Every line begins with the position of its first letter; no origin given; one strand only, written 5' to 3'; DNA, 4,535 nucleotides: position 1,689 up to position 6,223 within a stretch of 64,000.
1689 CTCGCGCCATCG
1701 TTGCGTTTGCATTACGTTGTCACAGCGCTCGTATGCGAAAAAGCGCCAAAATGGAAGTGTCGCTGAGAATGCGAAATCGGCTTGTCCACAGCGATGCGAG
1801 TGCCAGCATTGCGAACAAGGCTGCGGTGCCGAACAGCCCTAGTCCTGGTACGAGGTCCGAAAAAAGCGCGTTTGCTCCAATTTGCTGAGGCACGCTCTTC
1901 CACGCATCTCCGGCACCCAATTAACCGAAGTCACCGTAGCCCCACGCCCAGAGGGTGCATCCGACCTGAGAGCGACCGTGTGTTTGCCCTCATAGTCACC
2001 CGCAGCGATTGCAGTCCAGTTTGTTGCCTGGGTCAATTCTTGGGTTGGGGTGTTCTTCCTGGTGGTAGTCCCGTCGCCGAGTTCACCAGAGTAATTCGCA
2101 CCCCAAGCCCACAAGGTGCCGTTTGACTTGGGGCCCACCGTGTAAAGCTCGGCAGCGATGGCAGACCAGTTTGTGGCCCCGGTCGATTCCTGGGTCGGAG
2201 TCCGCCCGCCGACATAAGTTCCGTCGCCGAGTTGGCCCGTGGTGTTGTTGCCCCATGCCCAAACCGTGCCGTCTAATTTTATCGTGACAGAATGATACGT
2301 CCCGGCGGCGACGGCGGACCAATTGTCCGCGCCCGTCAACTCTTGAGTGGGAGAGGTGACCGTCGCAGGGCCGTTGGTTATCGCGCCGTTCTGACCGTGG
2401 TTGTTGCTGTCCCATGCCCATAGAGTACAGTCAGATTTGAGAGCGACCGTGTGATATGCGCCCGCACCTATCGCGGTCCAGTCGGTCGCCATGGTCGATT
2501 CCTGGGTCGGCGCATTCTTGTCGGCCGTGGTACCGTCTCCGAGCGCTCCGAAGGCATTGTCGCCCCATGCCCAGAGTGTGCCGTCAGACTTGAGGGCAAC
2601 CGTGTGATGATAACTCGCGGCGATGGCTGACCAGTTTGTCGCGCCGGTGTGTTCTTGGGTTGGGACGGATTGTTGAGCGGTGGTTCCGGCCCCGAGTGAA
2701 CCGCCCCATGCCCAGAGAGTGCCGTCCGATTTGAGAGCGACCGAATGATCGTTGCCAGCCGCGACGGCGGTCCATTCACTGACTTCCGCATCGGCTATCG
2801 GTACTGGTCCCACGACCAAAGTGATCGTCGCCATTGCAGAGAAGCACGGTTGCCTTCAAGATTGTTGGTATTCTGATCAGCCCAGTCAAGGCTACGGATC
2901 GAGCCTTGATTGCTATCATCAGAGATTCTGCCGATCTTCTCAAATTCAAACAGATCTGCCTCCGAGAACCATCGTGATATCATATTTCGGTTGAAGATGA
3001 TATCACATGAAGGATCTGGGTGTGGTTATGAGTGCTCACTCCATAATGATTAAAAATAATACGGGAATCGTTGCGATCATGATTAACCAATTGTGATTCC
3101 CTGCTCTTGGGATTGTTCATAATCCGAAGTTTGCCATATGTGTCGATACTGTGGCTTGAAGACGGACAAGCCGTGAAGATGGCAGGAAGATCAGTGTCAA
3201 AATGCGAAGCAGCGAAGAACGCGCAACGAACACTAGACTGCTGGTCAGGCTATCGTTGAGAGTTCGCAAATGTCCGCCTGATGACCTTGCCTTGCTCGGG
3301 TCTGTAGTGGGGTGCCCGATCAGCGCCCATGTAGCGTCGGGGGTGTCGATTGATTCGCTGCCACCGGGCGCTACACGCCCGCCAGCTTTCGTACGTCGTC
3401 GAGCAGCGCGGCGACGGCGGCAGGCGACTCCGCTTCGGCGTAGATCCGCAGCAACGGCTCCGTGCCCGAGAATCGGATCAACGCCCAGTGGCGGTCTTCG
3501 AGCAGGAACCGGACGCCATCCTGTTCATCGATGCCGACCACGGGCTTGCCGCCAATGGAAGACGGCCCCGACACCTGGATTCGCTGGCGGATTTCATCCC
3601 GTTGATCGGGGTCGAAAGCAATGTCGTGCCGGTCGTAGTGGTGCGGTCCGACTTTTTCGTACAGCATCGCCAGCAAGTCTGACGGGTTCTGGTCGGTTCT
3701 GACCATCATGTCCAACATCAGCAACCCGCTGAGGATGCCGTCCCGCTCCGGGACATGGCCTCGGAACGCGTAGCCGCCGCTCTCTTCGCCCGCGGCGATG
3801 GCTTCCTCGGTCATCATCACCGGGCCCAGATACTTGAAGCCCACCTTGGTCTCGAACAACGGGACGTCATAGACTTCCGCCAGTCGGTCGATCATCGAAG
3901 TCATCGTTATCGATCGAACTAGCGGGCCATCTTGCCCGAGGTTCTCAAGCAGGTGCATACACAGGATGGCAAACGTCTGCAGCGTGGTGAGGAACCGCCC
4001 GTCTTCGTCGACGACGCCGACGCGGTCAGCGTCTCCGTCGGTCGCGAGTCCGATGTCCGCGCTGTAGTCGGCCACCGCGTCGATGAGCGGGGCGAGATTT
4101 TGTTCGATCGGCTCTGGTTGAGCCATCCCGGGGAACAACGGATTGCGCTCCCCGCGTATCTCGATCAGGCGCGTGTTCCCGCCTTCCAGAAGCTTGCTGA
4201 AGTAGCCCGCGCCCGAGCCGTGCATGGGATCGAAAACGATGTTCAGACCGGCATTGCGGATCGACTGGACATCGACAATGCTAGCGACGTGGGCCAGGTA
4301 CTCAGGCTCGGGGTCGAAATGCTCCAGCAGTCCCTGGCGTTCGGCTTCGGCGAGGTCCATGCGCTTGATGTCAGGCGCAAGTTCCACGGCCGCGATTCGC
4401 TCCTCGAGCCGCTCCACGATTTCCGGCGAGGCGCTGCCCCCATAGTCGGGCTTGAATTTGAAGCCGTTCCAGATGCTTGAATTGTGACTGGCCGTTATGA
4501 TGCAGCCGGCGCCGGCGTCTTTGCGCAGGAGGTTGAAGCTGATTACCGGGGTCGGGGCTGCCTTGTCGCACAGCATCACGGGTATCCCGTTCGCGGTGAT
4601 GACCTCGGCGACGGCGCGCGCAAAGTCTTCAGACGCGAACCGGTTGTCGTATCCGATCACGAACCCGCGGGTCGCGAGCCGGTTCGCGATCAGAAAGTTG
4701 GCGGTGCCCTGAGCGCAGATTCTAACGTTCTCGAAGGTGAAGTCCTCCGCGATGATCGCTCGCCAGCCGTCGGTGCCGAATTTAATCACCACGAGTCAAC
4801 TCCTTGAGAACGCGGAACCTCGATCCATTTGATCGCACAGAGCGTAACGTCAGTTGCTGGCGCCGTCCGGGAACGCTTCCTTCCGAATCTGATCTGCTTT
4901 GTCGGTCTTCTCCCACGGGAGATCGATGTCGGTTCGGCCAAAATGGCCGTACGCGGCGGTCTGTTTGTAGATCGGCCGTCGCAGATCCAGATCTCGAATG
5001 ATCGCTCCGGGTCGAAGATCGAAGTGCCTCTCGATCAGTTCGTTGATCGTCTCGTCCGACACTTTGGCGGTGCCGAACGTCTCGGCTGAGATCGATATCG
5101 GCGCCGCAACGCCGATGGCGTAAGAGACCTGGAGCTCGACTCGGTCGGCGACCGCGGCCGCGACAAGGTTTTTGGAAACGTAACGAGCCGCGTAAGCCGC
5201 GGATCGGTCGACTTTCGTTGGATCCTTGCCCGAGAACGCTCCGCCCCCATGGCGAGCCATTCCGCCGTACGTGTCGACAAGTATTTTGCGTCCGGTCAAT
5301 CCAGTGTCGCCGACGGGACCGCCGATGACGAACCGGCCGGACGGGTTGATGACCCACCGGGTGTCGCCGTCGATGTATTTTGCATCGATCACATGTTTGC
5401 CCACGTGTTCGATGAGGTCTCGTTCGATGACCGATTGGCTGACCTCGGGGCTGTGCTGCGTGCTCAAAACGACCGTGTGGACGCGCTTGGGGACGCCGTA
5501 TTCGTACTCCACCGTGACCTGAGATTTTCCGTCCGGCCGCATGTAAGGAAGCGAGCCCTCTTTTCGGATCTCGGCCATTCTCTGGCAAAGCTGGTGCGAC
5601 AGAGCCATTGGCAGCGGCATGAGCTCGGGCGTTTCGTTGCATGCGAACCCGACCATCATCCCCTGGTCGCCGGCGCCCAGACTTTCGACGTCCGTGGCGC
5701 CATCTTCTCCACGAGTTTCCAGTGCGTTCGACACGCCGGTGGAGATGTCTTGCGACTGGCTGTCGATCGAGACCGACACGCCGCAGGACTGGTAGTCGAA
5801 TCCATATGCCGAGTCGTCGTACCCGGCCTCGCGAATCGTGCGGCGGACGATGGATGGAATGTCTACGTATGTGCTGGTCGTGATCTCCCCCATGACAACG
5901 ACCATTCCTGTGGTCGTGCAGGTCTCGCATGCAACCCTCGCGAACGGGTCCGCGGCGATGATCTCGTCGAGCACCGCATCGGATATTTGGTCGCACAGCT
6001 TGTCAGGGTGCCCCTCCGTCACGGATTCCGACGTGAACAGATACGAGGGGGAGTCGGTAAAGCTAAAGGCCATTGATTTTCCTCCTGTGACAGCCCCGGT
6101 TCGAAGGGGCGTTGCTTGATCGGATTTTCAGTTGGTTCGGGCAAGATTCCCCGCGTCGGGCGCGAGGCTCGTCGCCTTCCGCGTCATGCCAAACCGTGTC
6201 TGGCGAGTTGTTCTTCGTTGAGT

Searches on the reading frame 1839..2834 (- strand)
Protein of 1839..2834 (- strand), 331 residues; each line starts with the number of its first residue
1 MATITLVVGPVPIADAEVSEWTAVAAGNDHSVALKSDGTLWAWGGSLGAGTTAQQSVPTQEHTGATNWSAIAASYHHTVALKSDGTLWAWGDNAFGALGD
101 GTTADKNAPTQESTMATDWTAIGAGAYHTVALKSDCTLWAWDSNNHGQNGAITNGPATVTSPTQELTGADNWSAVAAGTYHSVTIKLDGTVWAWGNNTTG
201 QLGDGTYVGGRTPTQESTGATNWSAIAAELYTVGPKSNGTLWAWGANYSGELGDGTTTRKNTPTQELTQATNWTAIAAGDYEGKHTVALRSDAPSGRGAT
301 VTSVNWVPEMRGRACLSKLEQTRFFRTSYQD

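Call 84: search_protein_families(library=pfam, proteins=[window:1839-2834:-], max_evalue=0.00001)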
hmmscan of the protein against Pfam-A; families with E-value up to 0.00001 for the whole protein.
window:1839-2834:- (331 aa): 4 families
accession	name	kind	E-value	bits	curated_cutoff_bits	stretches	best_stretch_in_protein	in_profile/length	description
PF25390.1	WD40_RLD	-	6.8e-51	174.1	150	1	19-280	89-358/363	RCC1-like domain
PF00415.24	RCC1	-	1.5e-41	141.2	21.7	3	84-132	1-50/50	Regulator of chromosome condensation (RCC1) repeat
PF13540.12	RCC1_2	-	8.3e-35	118.1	22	3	69-96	2-29/30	Regulator of chromosome condensation (RCC1) repeat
PF25384.1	Alsin_RLD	-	3.6e-11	43.4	100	0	68-115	277-324/405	Alsin RCC1-like domain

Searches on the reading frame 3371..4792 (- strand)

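Call 84: search_protein_families(library=pfam, proteins=[window:3371-4792:-], max_evalue=0.00001)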
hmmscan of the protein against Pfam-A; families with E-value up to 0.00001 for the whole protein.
window:3371-4792:- (473 aa): 4 families
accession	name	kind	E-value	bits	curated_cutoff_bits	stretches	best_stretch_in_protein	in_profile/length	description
PF02878.22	PGM_PMM_I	-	7.6e-33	113.5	22.5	1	3-136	2-134/138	Phosphoglucomutase/phosphomannomutase, alpha/beta/alpha domain I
PF02879.22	PGM_PMM_II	-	2.4e-28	99.1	29.3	1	164-265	2-103/103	Phosphoglucomutase/phosphomannomutase, alpha/beta/alpha domain II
PF02880.22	PGM_PMM_III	-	3.7e-24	85.5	20.7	1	272-380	4-114/115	Phosphoglucomutase/phosphomannomutase, alpha/beta/alpha domain III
PF00408.26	PGM_PMM_IV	-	5.2e-11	42.9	23.1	1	418-469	25-67/68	Phosphoglucomutase/phosphomannomutase, C-terminal domain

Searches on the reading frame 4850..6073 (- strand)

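Call 84: search_protein_families(library=pfam, proteins=[window:4850-6073:-], max_evalue=0.00001)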
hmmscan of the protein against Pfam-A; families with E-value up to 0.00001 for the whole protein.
window:4850-6073:- (407 aa): 3 families
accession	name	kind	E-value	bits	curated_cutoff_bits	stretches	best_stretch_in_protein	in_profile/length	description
PF02773.21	S-AdoMet_synt_C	-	3e-67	225.2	25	1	250-389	1-138/138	S-adenosylmethionine synthetase, C-terminal domain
PF02772.21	S-AdoMet_synt_M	-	5.3e-47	159.3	29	1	132-248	2-120/120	S-adenosylmethionine synthetase, central domain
PF00438.25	S-AdoMet_synt_N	-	3.3e-44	149.9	33.1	1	11-107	2-98/99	S-adenosylmethionine synthetase, N-terminal domain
